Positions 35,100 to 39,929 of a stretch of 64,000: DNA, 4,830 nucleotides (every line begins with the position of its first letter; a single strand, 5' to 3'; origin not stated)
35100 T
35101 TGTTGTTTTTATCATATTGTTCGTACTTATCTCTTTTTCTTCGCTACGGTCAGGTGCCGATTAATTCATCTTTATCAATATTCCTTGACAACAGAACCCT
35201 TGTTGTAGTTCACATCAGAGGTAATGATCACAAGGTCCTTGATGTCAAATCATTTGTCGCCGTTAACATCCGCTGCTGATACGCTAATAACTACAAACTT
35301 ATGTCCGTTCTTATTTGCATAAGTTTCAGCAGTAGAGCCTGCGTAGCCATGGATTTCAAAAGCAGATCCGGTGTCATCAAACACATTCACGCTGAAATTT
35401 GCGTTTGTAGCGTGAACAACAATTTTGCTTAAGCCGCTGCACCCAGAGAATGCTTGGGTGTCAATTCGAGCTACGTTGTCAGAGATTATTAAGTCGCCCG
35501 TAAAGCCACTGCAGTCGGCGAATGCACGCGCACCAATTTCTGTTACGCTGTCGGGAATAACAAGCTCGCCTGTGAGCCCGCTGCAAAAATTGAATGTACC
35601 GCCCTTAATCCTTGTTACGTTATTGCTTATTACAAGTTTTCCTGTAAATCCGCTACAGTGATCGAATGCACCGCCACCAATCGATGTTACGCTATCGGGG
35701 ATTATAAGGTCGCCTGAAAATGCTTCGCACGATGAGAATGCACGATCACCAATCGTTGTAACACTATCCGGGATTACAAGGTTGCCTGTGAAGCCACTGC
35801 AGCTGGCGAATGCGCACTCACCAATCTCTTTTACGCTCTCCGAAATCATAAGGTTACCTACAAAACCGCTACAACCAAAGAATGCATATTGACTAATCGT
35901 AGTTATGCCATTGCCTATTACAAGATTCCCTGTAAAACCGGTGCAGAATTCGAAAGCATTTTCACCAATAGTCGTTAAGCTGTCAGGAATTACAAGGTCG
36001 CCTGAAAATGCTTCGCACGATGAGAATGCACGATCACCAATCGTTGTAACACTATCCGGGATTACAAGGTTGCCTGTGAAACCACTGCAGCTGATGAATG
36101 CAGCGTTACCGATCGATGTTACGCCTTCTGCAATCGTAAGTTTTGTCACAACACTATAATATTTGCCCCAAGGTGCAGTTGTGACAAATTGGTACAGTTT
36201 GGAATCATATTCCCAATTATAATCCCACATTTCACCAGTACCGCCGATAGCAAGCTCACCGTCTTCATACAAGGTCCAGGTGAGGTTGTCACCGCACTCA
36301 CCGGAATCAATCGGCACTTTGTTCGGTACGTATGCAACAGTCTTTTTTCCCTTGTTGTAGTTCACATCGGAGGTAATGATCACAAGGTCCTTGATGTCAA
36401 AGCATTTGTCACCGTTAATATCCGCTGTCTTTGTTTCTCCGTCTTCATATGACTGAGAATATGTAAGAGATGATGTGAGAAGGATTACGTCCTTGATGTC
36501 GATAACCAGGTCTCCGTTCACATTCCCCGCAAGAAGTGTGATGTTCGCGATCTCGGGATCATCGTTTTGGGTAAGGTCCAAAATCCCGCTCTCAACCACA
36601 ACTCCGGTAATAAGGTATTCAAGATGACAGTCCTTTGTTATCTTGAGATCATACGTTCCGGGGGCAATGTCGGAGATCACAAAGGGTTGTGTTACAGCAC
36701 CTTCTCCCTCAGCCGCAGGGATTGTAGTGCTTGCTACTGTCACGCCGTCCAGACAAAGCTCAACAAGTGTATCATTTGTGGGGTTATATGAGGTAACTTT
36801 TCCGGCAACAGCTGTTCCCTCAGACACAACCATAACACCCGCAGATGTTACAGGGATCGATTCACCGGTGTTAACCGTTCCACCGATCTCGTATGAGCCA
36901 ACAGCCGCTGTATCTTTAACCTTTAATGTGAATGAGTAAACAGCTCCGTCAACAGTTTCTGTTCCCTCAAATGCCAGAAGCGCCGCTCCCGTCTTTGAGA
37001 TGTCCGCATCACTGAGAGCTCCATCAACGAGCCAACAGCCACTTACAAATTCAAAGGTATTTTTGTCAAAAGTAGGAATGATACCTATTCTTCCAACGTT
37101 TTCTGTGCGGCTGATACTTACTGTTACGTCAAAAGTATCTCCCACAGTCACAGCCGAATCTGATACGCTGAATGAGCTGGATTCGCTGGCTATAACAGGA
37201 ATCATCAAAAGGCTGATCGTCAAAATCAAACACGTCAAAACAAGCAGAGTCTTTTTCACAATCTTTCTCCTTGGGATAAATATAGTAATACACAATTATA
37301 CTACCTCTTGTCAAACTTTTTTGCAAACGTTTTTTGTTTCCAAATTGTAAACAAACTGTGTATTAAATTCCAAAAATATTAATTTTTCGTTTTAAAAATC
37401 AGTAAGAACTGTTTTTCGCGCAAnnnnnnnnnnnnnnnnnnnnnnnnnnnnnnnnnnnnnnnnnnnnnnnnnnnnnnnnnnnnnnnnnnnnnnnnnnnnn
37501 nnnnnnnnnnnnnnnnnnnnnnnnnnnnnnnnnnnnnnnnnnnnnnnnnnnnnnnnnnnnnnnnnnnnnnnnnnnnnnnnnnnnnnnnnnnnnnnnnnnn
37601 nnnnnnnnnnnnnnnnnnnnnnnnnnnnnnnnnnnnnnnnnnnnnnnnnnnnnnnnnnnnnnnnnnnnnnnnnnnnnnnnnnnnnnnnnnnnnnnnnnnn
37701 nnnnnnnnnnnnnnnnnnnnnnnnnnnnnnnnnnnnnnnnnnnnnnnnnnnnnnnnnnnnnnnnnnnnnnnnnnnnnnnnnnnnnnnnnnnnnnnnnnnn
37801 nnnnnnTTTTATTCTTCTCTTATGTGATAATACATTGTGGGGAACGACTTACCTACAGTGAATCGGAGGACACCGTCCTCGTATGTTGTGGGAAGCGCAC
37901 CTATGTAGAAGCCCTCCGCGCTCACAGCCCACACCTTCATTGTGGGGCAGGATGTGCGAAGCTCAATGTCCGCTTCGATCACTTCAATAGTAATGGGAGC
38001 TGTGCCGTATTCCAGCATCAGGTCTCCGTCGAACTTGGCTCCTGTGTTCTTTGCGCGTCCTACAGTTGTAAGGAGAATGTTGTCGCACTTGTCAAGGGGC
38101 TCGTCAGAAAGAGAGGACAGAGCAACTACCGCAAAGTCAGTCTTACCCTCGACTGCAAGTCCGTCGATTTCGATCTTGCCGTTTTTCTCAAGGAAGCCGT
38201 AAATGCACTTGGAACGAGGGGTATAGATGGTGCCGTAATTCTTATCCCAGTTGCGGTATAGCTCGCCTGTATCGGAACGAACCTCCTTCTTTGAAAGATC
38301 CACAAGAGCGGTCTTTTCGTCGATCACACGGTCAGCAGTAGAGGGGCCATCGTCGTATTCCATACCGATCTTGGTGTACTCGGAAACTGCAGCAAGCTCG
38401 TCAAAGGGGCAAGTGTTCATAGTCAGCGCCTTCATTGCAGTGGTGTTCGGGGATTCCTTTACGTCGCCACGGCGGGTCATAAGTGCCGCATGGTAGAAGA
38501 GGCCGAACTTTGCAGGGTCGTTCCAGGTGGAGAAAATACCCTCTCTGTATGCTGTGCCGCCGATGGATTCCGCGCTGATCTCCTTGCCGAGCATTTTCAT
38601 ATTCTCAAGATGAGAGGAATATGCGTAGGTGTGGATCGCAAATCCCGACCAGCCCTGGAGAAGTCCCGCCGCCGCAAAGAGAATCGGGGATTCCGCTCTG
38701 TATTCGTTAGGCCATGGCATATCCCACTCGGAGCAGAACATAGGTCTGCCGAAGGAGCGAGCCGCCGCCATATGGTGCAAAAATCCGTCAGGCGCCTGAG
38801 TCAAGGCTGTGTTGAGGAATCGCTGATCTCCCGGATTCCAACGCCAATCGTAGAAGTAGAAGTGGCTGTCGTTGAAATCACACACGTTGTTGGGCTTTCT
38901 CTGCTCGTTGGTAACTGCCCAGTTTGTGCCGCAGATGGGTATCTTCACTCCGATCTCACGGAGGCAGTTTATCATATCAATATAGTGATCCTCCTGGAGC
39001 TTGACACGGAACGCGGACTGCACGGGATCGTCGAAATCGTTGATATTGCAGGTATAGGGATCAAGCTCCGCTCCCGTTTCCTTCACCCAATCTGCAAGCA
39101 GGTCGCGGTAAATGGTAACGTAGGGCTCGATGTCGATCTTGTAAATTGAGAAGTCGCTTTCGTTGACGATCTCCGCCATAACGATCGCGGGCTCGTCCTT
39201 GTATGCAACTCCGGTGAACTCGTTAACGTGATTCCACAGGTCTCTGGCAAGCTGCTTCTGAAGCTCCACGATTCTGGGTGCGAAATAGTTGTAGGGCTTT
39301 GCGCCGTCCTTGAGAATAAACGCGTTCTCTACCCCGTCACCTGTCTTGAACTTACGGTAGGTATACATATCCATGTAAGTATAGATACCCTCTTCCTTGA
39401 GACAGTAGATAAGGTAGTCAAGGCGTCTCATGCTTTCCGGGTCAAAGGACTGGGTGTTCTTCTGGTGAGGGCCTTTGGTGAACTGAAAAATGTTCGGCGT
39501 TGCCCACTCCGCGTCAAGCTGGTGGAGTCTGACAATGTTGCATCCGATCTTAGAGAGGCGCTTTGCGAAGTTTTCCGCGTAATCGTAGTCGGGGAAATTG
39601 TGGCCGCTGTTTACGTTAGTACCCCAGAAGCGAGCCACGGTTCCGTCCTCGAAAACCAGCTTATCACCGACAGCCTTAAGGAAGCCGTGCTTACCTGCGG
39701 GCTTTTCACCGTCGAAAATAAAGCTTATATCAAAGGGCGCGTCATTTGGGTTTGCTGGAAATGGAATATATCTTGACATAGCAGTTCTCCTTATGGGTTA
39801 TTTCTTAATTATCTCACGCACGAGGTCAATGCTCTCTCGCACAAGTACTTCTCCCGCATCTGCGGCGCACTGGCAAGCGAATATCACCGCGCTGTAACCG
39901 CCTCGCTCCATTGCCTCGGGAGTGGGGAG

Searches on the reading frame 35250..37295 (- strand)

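Call 47: search_protein_families(library=pfam, proteins=[window:35250-37295:-], max_evalue=0.001)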
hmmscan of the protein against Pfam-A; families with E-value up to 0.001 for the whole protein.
window:35250-37295:- (681 aa): 1 family
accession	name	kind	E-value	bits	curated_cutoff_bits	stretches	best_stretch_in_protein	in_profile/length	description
PF13306.12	LRR_5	-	7.2e-79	262.3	27.7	4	434-549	16-125/127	BspA type Leucine rich repeat region (6 copies)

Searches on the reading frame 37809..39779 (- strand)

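Call 47: search_protein_families(library=pfam, proteins=[window:37809-39779:-], max_evalue=0.001)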
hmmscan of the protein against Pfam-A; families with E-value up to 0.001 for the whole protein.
window:37809-39779:- (656 aa): 1 family
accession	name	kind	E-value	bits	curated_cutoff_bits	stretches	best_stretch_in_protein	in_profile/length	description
PF00150.24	Cellulase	-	0.00084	19.3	23.5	0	58-353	14-237/272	Cellulase (glycosyl hydrolase family 5)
